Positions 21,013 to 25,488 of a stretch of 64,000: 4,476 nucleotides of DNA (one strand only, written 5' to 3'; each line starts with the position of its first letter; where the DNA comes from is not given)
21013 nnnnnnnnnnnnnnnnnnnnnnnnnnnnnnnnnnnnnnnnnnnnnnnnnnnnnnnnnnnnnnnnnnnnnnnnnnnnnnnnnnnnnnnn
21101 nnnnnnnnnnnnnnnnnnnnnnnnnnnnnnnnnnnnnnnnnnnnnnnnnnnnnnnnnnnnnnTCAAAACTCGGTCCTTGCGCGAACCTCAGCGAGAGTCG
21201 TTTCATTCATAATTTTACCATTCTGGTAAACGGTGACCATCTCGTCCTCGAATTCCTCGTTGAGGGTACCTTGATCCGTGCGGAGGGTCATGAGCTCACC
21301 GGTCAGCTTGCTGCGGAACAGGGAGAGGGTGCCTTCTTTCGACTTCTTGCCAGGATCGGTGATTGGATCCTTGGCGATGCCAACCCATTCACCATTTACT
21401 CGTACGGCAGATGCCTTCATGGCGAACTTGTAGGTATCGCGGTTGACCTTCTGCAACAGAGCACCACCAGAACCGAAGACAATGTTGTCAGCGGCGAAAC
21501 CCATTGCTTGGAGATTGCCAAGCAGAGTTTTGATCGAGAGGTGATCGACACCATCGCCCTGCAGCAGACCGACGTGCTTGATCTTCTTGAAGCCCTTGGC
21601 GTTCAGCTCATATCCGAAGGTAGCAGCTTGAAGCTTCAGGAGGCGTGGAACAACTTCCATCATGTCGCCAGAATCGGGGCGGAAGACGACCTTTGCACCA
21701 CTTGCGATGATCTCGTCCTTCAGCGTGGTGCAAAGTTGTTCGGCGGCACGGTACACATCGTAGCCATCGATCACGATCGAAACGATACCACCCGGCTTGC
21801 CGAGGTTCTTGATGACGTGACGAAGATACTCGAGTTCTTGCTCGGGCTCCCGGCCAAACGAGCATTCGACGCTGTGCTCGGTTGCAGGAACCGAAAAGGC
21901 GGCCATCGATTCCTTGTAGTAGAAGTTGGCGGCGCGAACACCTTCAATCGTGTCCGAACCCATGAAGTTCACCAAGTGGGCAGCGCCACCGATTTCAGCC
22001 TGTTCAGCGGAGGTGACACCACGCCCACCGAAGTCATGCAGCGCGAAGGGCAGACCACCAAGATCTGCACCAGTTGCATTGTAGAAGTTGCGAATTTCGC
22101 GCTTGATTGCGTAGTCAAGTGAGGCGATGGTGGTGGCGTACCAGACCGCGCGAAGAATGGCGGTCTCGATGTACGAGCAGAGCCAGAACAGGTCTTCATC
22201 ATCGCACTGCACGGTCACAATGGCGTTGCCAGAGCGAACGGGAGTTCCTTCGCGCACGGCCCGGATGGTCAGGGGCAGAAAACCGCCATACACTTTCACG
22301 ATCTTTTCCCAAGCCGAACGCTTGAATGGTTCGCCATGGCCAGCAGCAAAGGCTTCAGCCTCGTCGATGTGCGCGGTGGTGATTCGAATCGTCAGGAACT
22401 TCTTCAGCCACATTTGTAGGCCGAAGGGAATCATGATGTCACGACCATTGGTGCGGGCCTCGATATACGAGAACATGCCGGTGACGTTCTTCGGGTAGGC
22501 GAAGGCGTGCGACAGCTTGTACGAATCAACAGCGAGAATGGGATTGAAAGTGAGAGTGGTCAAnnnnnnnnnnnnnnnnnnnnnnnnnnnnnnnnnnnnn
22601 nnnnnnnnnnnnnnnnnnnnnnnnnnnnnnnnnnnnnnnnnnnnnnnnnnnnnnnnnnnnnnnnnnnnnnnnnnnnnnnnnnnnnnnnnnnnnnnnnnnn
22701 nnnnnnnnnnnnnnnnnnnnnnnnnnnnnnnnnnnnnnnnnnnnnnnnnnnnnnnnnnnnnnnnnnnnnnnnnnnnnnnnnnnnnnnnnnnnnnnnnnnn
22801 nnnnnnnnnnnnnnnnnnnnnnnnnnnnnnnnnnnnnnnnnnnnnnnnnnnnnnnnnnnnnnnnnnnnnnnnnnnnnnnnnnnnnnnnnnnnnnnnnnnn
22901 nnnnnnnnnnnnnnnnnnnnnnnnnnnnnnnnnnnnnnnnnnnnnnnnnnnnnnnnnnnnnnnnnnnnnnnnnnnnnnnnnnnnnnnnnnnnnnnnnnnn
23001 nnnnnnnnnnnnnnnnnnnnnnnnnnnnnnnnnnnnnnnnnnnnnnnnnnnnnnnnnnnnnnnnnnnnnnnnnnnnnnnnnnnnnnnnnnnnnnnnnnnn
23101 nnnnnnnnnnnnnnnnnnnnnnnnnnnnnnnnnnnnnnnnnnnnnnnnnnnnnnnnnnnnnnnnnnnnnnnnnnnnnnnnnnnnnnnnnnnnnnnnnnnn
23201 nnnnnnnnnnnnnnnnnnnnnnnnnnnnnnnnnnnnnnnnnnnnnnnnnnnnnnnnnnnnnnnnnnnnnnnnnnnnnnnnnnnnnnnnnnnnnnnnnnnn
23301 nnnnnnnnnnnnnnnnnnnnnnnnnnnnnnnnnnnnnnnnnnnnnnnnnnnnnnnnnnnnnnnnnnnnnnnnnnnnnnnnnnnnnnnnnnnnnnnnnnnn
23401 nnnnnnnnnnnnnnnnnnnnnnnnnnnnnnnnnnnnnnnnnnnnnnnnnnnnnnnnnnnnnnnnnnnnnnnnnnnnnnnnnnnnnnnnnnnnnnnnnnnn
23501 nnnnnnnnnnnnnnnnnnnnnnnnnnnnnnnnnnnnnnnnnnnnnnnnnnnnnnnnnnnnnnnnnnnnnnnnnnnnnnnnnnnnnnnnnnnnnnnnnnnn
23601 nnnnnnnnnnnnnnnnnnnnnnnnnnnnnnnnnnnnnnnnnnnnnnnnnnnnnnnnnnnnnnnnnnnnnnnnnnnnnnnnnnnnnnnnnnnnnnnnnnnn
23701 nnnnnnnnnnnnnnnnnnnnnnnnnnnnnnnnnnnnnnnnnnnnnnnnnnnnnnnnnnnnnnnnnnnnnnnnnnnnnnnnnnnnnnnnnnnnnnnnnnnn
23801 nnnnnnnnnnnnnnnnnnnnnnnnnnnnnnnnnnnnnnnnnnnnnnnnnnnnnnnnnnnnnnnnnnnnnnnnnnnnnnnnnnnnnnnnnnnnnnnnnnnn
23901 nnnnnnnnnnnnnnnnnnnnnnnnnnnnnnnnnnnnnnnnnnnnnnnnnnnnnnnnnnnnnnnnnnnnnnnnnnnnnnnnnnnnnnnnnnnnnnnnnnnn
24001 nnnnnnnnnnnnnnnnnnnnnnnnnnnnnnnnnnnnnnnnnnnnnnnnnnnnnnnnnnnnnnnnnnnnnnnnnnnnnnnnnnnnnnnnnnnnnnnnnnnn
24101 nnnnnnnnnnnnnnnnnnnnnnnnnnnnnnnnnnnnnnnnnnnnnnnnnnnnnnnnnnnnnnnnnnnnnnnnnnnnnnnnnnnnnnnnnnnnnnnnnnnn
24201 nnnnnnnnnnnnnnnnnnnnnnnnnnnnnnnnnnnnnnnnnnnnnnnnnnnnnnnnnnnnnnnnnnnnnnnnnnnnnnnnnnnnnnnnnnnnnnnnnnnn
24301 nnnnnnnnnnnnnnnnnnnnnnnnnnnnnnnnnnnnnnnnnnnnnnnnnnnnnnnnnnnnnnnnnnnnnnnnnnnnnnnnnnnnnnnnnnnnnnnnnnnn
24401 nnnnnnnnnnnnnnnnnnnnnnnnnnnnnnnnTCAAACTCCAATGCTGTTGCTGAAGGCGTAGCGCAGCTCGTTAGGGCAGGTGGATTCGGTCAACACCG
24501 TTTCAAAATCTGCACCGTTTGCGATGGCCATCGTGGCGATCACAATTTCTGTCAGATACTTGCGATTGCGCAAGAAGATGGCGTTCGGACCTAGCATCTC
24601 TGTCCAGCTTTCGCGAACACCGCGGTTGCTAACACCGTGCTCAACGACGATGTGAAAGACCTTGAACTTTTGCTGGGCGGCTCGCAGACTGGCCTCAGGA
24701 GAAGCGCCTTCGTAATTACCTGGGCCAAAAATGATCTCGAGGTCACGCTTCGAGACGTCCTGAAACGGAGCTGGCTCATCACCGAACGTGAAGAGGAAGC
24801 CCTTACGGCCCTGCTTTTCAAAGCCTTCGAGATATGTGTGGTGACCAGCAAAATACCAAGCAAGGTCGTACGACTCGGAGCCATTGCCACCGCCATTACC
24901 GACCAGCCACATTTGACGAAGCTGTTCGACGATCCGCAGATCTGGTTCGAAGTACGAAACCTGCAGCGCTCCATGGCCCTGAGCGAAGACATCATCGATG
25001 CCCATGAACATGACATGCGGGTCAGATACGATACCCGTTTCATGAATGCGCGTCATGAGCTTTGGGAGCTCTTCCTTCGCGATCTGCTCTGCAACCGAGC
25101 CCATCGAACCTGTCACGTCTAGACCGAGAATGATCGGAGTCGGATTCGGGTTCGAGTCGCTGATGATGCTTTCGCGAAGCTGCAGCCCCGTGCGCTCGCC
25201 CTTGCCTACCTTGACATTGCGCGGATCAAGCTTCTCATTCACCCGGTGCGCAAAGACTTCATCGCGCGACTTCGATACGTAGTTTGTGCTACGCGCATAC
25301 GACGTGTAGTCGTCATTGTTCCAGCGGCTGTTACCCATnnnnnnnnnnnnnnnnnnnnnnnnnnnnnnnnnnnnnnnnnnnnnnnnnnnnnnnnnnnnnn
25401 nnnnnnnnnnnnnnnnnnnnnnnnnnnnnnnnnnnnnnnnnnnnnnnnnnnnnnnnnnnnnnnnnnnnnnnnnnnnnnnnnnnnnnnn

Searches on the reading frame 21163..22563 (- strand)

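Call 16: search_protein_families(library=phrogs, proteins=[window:21163-22563:-], max_evalue=0.00001)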
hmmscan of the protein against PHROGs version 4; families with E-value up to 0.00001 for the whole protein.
window:21163-22563:- (466 aa): 4 families
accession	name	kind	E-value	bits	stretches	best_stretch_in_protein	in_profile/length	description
phrog_448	-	other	4.6e-147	491.9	1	4-464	11-493/500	nicotinamide phosphoribosyl transferase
phrog_16547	-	other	1.3e-48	166.8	1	7-290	9-313/315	nicotinamide phosphoribosyl transferase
phrog_15800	-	other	2.9e-38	133.2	2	314-463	165-317/322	nicotinamide phosphoribosyl transferase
phrog_12872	-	other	1.2e-31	111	2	321-464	392-536/547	nicotinamide phosphoribosyl transferase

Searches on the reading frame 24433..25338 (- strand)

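Call 16: search_protein_families(library=phrogs, proteins=[window:24433-25338:-], max_evalue=0.00001)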
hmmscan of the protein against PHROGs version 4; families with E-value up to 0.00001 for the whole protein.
window:24433-25338:- (301 aa): 1 family
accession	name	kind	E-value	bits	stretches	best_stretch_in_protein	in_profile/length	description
phrog_2971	-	unknown function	1e-42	147.7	1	1-275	13-294/352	-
